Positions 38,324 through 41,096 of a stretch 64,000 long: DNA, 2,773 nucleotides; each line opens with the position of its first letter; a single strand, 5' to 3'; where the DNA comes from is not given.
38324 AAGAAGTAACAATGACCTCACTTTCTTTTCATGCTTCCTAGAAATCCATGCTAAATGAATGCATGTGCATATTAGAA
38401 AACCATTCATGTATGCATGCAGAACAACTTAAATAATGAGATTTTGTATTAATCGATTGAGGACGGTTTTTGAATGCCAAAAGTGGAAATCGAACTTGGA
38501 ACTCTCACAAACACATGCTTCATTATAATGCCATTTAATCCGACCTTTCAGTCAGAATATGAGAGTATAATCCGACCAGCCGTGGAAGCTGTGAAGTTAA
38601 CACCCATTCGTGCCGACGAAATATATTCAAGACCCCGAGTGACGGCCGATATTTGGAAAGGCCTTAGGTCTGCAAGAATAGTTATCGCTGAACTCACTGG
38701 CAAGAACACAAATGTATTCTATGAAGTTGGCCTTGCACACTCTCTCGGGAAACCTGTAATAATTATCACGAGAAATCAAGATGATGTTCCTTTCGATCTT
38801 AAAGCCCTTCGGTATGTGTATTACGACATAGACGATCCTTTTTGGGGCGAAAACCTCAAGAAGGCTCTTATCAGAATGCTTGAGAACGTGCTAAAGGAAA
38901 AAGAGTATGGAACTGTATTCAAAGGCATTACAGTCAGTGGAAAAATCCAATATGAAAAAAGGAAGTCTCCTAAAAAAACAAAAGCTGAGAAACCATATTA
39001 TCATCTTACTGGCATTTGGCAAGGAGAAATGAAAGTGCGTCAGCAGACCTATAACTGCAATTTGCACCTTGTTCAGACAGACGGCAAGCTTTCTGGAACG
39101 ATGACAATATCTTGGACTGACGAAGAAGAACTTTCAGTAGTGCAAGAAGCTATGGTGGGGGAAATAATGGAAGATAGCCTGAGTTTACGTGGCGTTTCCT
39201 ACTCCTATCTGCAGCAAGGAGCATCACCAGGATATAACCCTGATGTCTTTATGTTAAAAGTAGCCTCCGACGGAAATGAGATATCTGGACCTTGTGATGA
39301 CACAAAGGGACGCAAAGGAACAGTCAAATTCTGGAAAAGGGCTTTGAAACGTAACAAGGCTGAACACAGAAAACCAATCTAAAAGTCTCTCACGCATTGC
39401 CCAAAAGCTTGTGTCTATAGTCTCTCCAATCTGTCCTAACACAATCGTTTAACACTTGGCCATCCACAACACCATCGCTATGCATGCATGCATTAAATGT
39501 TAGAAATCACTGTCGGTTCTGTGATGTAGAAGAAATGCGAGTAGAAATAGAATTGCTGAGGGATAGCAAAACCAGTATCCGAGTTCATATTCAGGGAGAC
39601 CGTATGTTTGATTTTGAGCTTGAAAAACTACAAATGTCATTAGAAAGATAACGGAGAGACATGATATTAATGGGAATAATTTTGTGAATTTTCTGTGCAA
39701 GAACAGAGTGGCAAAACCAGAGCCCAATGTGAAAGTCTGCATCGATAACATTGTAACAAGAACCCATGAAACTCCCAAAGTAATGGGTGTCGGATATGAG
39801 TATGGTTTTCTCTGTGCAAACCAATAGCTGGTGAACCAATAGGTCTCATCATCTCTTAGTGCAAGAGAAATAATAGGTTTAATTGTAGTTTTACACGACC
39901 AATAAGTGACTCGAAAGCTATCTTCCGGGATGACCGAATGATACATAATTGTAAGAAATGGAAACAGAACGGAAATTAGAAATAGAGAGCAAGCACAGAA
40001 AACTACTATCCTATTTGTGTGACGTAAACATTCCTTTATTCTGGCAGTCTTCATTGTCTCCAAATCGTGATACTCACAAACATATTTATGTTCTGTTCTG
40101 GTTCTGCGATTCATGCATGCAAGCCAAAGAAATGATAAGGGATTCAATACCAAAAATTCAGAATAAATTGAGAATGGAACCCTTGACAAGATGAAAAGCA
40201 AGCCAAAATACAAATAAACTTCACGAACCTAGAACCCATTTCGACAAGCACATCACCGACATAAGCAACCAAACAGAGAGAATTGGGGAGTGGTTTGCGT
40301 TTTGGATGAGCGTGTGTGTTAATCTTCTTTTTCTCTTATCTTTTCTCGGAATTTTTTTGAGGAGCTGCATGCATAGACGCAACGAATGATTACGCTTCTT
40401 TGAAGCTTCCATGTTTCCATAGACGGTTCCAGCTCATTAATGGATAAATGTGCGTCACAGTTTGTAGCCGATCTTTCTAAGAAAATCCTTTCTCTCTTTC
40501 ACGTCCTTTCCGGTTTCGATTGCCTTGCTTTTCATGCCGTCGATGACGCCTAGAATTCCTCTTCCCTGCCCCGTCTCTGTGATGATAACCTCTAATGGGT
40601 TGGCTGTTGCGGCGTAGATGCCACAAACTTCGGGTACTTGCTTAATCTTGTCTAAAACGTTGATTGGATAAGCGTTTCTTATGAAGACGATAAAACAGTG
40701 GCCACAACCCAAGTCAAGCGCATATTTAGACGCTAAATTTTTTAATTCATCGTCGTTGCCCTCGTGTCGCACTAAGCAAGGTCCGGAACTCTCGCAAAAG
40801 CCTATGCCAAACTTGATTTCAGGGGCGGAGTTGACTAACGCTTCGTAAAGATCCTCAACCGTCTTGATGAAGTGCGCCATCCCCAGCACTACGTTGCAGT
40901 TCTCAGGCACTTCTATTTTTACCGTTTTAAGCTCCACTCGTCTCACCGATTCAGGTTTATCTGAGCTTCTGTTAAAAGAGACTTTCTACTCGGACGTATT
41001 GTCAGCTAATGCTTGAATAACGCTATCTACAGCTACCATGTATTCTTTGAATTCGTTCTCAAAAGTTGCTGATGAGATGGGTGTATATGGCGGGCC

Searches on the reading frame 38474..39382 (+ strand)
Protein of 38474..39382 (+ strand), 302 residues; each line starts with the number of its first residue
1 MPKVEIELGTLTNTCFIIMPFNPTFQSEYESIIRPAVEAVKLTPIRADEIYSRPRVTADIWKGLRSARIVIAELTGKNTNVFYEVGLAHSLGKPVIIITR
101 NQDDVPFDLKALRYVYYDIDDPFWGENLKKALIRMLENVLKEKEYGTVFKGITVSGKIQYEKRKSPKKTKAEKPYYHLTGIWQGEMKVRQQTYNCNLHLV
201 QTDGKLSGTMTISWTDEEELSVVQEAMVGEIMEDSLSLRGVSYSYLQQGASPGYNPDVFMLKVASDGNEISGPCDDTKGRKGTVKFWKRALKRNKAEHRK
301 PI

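Call 9: search_protein_families(library=pfam, proteins=[window:38474-39382:+], max_evalue=0.1)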
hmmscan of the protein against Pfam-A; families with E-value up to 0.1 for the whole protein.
window:38474-39382:+ (302 aa): 1 family
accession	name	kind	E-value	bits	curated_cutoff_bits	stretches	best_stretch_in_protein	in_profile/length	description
PF05014.21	Nuc_deoxyrib_tr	-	0.00016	22.2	28.8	1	62-105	58-103/117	Nucleoside 2-deoxyribosyltransferase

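Call 10: search_protein_families(library=ncbifam, proteins=[window:38474-39382:+], max_evalue=0.1)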
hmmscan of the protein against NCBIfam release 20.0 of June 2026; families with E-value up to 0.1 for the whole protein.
window:38474-39382:+ (302 aa): 0 families

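Call 11: search_protein_families(library=padloc, proteins=[window:38474-39382:+], max_evalue=0.1)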
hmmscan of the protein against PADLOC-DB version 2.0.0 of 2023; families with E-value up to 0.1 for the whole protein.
window:38474-39382:+ (302 aa): 1 family
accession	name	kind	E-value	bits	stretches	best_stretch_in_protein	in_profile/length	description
PDLC00733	Effector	-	1.4e-12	45.2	1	26-113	260-350/388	TIR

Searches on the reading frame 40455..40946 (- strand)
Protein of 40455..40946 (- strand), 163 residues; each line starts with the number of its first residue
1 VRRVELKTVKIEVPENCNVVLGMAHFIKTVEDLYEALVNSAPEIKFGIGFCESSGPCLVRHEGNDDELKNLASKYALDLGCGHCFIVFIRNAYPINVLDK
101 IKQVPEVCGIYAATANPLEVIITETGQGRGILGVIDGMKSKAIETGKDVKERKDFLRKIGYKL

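Call 9: search_protein_families(library=pfam, proteins=[window:40455-40946:-], max_evalue=0.1)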
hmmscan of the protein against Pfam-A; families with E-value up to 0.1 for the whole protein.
window:40455-40946:- (163 aa): 1 family
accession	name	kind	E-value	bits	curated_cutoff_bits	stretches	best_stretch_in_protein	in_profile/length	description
PF04008.19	Adenosine_kin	-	8.1e-75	250.2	25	1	9-162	1-154/154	Adenosine specific kinase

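Call 35: find_related_loci(query=window:40455-40946:-, collection=genome_contigs, flank=10000)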
Query window:40455-40946:- (163 aa) in genome_contigs; peptide patterns used: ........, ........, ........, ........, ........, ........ (x = any residue, [..] = any of these).
600 stretches matched a pattern (row limit reached: there are more); 345 encode a relative of the query (tblastn E <= 1e-3); the best 80 are kept; 80 distinct loci.
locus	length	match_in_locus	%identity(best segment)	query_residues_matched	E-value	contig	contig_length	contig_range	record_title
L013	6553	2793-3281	96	1-163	2e-103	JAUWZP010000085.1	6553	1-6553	MAG: Candidatus Bathyarchaeota archaeon isolate CSMAG_2739 CSMAG_2739_k141_975904_length_6553_cov_7.9418, whole genome s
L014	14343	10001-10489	91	1-163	3e-98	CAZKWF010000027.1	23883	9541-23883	MAG TPA_asm: uncultured Candidatus Bathyarchaeia archaeon isolate binchicken_co294_181 genome assembly, contig: NODE_246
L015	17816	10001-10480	83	4-163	1e-89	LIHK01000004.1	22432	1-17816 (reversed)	MAG: Candidatus Bathyarchaeota archaeon BA2 ba2_14, whole genome shotgun sequence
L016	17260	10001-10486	81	2-163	1e-88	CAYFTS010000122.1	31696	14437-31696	MAG TPA_asm: uncultured Candidatus Bathyarchaeia archaeon isolate ERP108616_co1_179 genome assembly, contig: k119_183523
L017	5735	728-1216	82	1-163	1e-88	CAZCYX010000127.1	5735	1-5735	MAG TPA_asm: uncultured Candidatus Bathyarchaeia archaeon isolate binchicken_co187_15 genome assembly, contig: NODE_1668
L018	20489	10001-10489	80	1-163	2e-88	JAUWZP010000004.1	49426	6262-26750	MAG: Candidatus Bathyarchaeota archaeon isolate CSMAG_2739 CSMAG_2739_k141_81898_length_49426_cov_12.0421, whole genome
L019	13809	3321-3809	81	1-163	1e-87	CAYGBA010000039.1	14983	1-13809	MAG TPA_asm: uncultured Candidatus Bathyarchaeia archaeon isolate ERP108616_co2_86 genome assembly, contig: NODE_6601_le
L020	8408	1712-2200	80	1-163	1e-87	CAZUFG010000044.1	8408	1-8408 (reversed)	MAG TPA_asm: uncultured Candidatus Bathyarchaeia archaeon isolate binchicken_co10_144 genome assembly, contig: NODE_7297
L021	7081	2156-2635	83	4-163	1e-86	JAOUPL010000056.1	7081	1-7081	MAG: Candidatus Bathyarchaeota archaeon isolate 8_1_Oct_SF_Bin52 8_1_Oct_SF_Bin52_scaffold_11097_c1, whole genome shotgu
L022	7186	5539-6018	81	4-163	9e-87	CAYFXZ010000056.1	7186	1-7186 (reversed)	MAG TPA_asm: uncultured Candidatus Bathyarchaeia archaeon isolate ERP108616_co2_124 genome assembly, contig: NODE_21161_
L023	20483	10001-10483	78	3-163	3e-86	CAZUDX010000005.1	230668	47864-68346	MAG TPA_asm: uncultured Candidatus Bathyarchaeia archaeon isolate SRP323688_co1_173 genome assembly, contig: NODE_88_len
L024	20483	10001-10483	78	3-163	3e-85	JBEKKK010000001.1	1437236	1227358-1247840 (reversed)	MAG: Candidatus Bathyarchaeia archaeon isolate SPRUCE 345 SPRUCE_345_1, whole genome shotgun sequence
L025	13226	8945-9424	78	4-163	5e-85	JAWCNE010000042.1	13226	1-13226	MAG: Candidatus Bathyarchaeia archaeon isolate JZ-2_201709_bins_121 JZ-2_201709_bins_121_scaffold_42, whole genome shotg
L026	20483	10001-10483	79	3-163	3e-85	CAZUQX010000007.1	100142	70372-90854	MAG TPA_asm: uncultured Candidatus Bathyarchaeia archaeon isolate SRP323688_co1_42 genome assembly, contig: NODE_420_len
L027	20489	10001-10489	75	1-163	7e-85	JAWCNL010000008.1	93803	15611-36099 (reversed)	MAG: Candidatus Bathyarchaeia archaeon isolate JZ-2_201709_bins_168 JZ-2_201709_bins_168_scaffold_8, whole genome shotgu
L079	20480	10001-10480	73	4-163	5e-82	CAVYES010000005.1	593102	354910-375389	MAG: Candidatus Bathyarchaeota archaeon isolate MFD04492.bin.1.118 genome assembly, contig: contig_20786, whole genome s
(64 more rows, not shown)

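Call 111: search_protein_families(library=pfam, proteins=[L079:995-2176:+, L079:2600-5521:+, L079:6176-9172:+], max_evalue=0.01)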
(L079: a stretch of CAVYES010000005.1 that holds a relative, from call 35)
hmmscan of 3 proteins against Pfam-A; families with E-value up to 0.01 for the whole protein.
L079:995-2176:+ (393 aa): 1 family
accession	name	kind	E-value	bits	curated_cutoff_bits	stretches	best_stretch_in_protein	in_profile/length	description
PF01609.27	DDE_Tnp_1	-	1.9e-08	34.7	23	1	174-320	52-168/200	Transposase DDE domain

L079:2600-5521:+ (973 aa): 4 families
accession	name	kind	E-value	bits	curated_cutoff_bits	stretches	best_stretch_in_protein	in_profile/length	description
PF13360.13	PQQ_2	-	2.3e-06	27.9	27.6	1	582-810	13-213/233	Outer membrane protein assembly factor BamB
PF13570.13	Beta-prop_ACSF4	-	0.00058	19.8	133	0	605-685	17-88/329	Beta-alanine-activating enzyme, beta-propeller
PF17210.9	SdrD_B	-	0.0048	17.5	29.7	1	852-918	18-75/112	SdrD B-like domain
PF01835.25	MG2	-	0.0076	17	32.8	0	853-911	26-86/96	MG2 domain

L079:6176-9172:+ (998 aa): 3 families
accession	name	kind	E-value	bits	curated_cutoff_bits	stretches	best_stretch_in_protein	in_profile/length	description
PF13360.13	PQQ_2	-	0.00013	22.2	27.6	0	655-788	9-107/233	Outer membrane protein assembly factor BamB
PF16640.11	Big_3_5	-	0.00023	22.1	35.5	1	885-948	29-87/88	Bacterial Ig-like domain (group 3)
PF01835.25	MG2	-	0.0085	16.9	32.8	0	880-938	29-89/96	MG2 domain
